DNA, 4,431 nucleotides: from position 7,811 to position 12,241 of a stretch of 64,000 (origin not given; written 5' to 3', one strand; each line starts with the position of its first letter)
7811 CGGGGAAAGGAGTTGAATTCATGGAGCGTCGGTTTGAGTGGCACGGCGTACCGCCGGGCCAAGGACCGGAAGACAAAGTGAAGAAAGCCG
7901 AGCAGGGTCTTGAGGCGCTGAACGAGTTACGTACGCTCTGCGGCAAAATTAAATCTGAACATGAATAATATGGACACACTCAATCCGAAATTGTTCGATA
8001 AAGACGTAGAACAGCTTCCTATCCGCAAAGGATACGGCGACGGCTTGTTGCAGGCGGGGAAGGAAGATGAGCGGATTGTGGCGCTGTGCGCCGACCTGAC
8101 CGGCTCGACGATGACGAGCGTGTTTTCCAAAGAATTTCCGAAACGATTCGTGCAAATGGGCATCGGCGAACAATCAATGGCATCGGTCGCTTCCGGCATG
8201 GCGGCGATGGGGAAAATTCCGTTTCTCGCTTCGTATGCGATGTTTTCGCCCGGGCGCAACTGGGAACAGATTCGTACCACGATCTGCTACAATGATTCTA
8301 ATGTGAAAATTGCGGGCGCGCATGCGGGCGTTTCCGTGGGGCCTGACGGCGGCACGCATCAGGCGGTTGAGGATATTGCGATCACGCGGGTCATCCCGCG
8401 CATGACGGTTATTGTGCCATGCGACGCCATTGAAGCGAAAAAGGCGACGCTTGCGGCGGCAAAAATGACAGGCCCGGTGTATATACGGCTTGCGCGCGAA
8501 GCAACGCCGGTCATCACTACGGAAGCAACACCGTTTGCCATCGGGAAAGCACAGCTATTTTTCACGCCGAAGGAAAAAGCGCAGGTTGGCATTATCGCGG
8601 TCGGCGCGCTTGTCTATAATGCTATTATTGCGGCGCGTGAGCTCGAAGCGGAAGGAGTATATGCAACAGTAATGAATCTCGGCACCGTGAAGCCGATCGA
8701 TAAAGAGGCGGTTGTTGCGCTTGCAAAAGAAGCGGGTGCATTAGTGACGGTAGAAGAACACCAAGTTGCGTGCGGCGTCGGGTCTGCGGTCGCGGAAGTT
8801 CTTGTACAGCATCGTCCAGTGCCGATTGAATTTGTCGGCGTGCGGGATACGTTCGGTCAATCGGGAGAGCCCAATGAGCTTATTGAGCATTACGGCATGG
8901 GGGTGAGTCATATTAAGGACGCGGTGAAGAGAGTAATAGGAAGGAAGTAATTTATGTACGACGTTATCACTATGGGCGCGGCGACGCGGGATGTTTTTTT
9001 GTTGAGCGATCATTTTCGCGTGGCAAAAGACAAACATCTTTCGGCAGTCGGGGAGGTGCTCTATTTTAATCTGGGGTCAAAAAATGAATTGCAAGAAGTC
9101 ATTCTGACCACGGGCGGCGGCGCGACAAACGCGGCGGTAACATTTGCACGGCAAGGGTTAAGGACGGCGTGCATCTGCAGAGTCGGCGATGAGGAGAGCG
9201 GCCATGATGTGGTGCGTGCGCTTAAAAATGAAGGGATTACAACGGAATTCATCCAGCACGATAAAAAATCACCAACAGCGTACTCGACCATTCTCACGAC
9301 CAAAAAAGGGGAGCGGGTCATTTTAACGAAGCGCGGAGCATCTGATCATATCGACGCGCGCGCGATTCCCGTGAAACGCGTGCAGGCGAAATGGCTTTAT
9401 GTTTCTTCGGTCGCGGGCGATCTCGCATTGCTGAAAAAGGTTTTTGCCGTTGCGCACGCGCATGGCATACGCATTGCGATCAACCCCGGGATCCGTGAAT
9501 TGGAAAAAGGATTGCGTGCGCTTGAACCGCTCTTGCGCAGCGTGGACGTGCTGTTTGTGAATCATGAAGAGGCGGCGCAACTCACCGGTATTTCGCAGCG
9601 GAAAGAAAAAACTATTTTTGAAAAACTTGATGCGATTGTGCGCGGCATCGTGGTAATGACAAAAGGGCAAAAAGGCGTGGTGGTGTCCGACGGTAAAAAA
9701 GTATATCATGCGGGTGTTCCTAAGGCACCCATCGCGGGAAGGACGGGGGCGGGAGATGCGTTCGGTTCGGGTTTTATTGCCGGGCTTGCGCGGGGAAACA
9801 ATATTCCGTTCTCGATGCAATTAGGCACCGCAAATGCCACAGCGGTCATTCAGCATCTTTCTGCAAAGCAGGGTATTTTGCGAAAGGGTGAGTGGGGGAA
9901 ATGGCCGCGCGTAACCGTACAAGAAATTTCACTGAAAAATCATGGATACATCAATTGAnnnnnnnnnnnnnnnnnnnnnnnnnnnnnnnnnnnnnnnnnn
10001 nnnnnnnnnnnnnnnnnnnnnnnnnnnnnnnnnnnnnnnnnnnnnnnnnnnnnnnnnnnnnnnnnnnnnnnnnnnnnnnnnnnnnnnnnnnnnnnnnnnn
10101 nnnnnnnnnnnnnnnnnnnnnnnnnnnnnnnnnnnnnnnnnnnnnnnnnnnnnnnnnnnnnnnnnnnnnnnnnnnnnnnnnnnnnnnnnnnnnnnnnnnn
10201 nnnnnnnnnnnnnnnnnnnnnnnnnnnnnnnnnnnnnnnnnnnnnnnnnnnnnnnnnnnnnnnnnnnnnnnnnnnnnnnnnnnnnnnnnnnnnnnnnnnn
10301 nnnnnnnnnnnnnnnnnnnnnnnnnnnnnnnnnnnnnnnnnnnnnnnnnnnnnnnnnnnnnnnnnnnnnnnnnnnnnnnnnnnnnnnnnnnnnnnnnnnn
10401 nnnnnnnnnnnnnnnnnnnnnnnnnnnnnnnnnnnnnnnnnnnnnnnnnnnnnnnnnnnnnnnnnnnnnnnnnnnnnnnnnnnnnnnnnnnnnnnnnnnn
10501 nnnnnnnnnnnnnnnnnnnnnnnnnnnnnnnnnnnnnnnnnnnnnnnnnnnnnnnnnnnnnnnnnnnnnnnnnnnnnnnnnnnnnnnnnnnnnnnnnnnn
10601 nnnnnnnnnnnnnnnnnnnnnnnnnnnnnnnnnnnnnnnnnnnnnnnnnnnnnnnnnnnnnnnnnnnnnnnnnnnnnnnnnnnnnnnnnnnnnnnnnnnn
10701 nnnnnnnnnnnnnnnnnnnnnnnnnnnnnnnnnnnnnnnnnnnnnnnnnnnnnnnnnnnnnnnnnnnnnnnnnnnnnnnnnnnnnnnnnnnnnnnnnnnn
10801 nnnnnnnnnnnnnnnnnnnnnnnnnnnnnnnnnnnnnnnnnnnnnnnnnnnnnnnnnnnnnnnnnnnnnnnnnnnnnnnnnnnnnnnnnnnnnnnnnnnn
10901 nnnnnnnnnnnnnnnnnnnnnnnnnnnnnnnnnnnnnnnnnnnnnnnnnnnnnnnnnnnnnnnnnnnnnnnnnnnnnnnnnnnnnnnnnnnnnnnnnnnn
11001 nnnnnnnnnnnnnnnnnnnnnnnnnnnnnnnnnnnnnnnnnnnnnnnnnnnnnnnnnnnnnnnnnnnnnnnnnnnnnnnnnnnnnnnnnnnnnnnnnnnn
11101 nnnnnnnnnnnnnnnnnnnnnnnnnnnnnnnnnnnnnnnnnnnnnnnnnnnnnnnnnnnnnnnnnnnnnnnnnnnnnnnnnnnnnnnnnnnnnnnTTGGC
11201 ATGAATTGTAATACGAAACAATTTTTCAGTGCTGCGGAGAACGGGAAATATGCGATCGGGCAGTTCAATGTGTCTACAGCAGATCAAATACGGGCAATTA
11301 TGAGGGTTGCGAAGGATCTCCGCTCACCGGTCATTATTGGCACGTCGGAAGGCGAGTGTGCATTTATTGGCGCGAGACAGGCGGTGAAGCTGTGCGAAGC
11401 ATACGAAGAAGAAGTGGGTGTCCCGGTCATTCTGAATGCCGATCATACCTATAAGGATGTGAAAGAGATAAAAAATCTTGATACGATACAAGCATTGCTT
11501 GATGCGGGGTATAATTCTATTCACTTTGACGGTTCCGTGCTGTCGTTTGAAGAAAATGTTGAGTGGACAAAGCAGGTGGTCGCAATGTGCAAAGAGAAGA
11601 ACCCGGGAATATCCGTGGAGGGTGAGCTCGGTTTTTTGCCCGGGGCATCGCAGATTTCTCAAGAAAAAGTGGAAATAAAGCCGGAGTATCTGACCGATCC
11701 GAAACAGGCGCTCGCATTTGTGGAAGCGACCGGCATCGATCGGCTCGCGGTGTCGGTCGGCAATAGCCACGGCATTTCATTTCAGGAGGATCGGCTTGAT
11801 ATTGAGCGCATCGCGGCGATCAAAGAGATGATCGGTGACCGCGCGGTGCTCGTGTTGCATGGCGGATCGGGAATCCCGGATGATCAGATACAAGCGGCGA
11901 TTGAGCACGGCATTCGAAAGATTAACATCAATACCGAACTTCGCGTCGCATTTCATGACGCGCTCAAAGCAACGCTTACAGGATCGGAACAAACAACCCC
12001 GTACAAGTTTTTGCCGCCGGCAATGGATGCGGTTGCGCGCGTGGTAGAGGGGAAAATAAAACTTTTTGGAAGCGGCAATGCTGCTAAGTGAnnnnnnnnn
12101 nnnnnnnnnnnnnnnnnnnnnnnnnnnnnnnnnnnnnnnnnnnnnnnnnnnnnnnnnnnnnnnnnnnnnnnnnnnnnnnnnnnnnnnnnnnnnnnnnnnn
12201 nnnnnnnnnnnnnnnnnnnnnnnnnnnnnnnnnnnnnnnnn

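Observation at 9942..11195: Unknown 417-aa protein embedded inside the gap-rpiB-rpe-tkt-pfkB-fba central-carbon cluster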

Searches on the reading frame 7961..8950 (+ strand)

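Call 3: search_protein_families(library=pfam, proteins=[window:7961-8950:+], max_evalue=1)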
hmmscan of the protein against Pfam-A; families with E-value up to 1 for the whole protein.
window:7961-8950:+ (329 aa): 4 families
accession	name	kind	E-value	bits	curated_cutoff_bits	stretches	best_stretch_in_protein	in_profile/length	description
PF02779.29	Transket_pyr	-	5.2e-41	140.6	27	1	19-182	3-172/174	Transketolase, pyrimidine binding domain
PF02780.25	Transketolase_C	-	3.2e-27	95.3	25.9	1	204-318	7-124/124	Transketolase, C-terminal domain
PF22613.1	Transketolase_C_1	-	7.1e-06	26.6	27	1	204-313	9-112/113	Transketolase-like TK C-terminal domain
PF17147.9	PFOR_II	-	0.0077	17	27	1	207-281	1-75/102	Pyruvate:ferredoxin oxidoreductase core domain II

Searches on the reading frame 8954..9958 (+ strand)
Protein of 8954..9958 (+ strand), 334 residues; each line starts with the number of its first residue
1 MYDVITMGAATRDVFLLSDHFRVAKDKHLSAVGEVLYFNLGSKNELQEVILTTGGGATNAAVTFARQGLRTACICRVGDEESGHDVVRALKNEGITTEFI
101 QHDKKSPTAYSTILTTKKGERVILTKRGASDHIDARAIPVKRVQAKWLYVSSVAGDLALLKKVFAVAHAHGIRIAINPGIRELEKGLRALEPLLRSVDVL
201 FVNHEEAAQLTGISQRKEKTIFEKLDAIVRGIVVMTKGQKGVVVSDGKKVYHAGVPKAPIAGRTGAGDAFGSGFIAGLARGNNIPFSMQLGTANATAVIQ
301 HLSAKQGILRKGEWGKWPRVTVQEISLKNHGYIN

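Call 3: search_protein_families(library=pfam, proteins=[window:8954-9958:+], max_evalue=1)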
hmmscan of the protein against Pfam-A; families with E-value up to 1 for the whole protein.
window:8954-9958:+ (334 aa): 5 families
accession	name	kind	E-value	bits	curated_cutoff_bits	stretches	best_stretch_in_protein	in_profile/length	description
PF00294.29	PfkB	-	5.1e-43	148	25.8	1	41-305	23-296/302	pfkB family carbohydrate kinase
PF08543.17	Phos_pyr_kin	-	5.8e-06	26.3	27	1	191-300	113-233/246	Phosphomethylpyrimidine kinase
PF25270.1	Khk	-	0.031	13.9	35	1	183-299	226-347/365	Prokaryotic ketohexokinase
PF01256.23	Carb_kinase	-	0.033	14.1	27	1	203-289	123-204/242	NAD(P)H-hydrate dehydratase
PF22445.1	Ssol_1539-like_2nd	-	0.2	11.7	27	1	107-124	26-43/45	Ssol_1539-like, second domain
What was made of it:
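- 8954..9958 (+): PfkB/ribokinase-family kinase, the constant genomic partner of X; its stop overlaps the X start by 17 nt. Pfam PfkB 5e-43 (call 3).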

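Call 4: search_protein_families(library=ncbifam, proteins=[window:8954-9958:+], max_evalue=1)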
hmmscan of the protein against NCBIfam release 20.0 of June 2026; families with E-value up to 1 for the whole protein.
window:8954-9958:+ (334 aa): 22 families
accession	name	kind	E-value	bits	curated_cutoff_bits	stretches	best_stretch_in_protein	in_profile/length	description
TIGR02152.1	D_ribokin_bact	equivalog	6.4e-35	120.9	299.65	1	47-311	28-293/298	ribokinase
NF053626.1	RibKinHalex1628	equivalog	7.8e-29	101.1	330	1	51-299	35-271/293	ATP-dependent ribose-1-phosphate kinase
TIGR04382.1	myo_inos_iolC_N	equivalog_domain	1.4e-28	100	300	1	53-304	33-295/309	5-dehydro-2-deoxygluconokinase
NF008353.0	PRK11142.1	equivalog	4.2e-25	88.9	341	1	51-308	36-293/307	ribokinase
NF006957.1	PRK09434.1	equivalog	1.3e-23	83.9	450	1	50-291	23-273/302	fructokinase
NF007321.0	PRK09813.1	equivalog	6.6e-23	81.5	247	1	53-302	23-258/261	fructoselysine 6-kinase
NF041332.1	KDG_KDGal_kin_Halo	equivalog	3.2e-21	76.1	440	1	47-296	26-289/320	bifunctional 2-dehydro-3-deoxygluconokinase/2-dehydro-3-deoxygalactonokinase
NF040938.1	KDG_KDGal_kin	equivalog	4.1e-20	72.1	400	1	54-299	30-284/305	bifunctional 2-dehydro-3-deoxygluconokinase/2-dehydro-3-deoxygalactonokinase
TIGR03168.1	1-PFK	subfamily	3.8e-19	68.7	216.4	1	35-301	16-284/305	hexose kinase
NF041134.1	R1P_kin_Thcocales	equivalog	1.6e-18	67.2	500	1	43-309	26-273/291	ADP-dependent ribose-1-phosphate kinase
TIGR03828.1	pfkB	equivalog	2e-16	59.9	292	1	35-301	16-284/305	1-phosphofructokinase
NF052444.1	DhDoxglucKinKdgK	equivalog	4.5e-16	59.1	400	1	48-304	19-295/303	2-dehydro-3-deoxygluconokinase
NF041633.1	trifunc_aldol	exception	2.8e-14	52.5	700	2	51-219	270-451/580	KHG/KDPG aldolase/sugar kinase fusion protein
TIGR02198.1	rfaE_dom_I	equivalog_domain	5.1e-14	52.1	345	1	54-304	47-302/315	D-glycero-beta-D-manno-heptose-7-phosphate kinase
NF049991.1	TagKinase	equivalog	1.8e-13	50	420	1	64-300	51-297/321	tagatose kinase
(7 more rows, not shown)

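Call 45: search_solved_structures(query=window:8954-9958:+, max_evalue=1e-10)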
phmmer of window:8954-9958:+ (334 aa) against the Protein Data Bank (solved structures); distinct sequences matched with E-value up to 1e-10: 22.
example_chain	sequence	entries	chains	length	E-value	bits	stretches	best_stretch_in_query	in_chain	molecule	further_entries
3h49_A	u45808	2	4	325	3.1e-21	79.2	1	45-304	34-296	Ribokinase | Uncharacterized sugar kinase ydjH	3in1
3hj6_A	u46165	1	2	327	5.4e-19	71.9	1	16-304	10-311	Fructokinase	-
6wjz_A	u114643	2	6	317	1.2e-16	64.1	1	51-300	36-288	Ribokinase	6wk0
5byc_A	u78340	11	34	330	1.4e-16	63.9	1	51-300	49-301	Ribokinase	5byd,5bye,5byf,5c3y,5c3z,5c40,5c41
6znx_A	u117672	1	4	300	1.4e-16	63.9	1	53-294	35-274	Ribokinase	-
2fv7_A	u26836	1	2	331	1.4e-16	63.9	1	51-300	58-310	Ribokinase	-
8cqx_A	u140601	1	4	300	2.2e-16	63.3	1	53-294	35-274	Ribokinase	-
3ubo_A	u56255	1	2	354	9.4e-16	61.2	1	2-303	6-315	adenosine kinase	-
4e3a_A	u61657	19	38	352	1.5e-15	60.6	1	3-304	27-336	sugar kinase protein | Probable sugar kinase protein | sugar kinase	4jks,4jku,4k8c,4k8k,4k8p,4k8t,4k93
5zwy_A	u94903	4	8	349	1.4e-14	57.4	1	54-288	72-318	Ribokinase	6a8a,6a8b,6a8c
7ag6_A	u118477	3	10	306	3.2e-14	56.2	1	53-294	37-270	Sulfofructose kinase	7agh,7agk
4x8f_A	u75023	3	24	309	9.7e-14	54.6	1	53-299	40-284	Ribokinase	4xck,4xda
1wye_A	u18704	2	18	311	1.1e-13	54.4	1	31-285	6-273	2-keto-3-deoxygluconate kinase | hypothetical fructokinase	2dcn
1v19_A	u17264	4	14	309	1.6e-13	53.9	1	52-294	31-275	2-KETO-3-DEOXYGLUCONATE KINASE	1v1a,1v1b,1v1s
2nwh_A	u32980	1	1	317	4.2e-13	52.5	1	53-304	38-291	carbohydrate kinase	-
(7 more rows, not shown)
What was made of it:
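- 8954..9958 (+): Nearest PDB relatives are YdjH, fructokinase, ribokinases and adenosine kinase (call 45).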

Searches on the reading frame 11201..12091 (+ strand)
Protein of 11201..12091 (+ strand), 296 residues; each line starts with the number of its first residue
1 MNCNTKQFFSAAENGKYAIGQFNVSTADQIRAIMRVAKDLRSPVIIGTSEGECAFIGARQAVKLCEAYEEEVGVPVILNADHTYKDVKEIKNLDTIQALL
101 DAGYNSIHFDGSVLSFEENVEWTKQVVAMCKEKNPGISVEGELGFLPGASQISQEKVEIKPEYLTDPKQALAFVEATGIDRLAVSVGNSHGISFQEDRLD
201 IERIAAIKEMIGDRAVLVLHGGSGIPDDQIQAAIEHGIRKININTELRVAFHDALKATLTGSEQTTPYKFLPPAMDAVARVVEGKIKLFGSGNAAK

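Call 3: search_protein_families(library=pfam, proteins=[window:11201-12091:+], max_evalue=1)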
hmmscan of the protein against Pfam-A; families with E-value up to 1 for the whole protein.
window:11201-12091:+ (296 aa): 3 families
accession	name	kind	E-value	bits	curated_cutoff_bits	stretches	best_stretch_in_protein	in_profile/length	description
PF01116.26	F_bP_aldolase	-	9.6e-81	271.8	25.5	1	4-293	2-276/277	Fructose-bisphosphate aldolase class-II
PF13378.12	MR_MLE_C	-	0.034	14.3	29.4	1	168-218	4-48/219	Enolase C-terminal domain-like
PF02581.23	TMP-TENI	-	0.083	12.7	27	0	90-134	12-56/180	Thiamine monophosphate synthase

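Call 4: search_protein_families(library=ncbifam, proteins=[window:11201-12091:+], max_evalue=1)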
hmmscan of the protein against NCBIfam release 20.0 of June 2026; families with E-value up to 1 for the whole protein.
window:11201-12091:+ (296 aa): 20 families
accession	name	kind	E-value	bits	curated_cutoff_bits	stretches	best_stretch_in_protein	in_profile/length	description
TIGR01859.1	fruc_bis_ald_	equivalog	8.6e-74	248.8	343.05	1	4-294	3-281/282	class II fructose-1,6-bisphosphate aldolase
TIGR00167.1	cbbA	subfamily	1.7e-73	247.6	215.6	1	4-294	5-289/290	ketose-bisphosphate aldolase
NF009374.0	PRK12737.1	subfamily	1.4e-65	221.1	383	1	4-293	5-282/284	tagatose-bisphosphate aldolase subunit GatY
NF009497.0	PRK12857.1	equivalog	1.5e-65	221.2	423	1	5-293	6-282/284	class II fructose-1,6-bisphosphate aldolase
NF006626.0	PRK09195.1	subfamily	2.4e-65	220.5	384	1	4-292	5-281/284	tagatose-bisphosphate aldolase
TIGR01858.1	tag_bisphos_ald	equivalog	3.7e-64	216.6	443.55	1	4-293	3-280/282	tagatose bisphosphate family class II aldolase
NF005284.0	PRK06801.1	equivalog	1.4e-56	192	406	1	6-293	7-284/286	ketose 1,6-bisphosphate aldolase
NF009375.0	PRK12738.1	equivalog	2.3e-56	191.1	542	1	5-293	6-282/286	tagatose-bisphosphate aldolase subunit KbaY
NF006042.0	PRK08185.1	subfamily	4.1e-55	187.1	405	1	1-294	1-283/287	hypothetical protein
NF006376.0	PRK08610.1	equivalog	7.4e-51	173.6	527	1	9-296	10-286/286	class II fructose-bisphosphate aldolase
NF005823.0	PRK07709.1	equivalog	1.2e-49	169.7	545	1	6-293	7-283/285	class II fructose-bisphosphate aldolase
NF005590.0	PRK07315.1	equivalog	6.3e-48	163.6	443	1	5-295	6-293/293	class II fructose-bisphosphate aldolase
NF005288.0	PRK06806.1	equivalog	6.2e-45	153.6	396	1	5-294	6-280/281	class II fructose-bisphosphate aldolase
NF005943.0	PRK07998.1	equivalog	3.4e-43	148.1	364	1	4-291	5-277/283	class II aldolase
NF041368.1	Fbpase2_Halo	equivalog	1e-41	143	500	1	6-251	10-259/333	class II fructose-bisphosphate aldolase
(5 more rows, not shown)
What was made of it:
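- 11201..12091 (+): Class II fructose/ketose-bisphosphate aldolase, 5 nt downstream of X. Pfam F_bP_aldolase 1e-80; TIGR00167 at 248 bits, above its cut-off (calls 3, 4).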
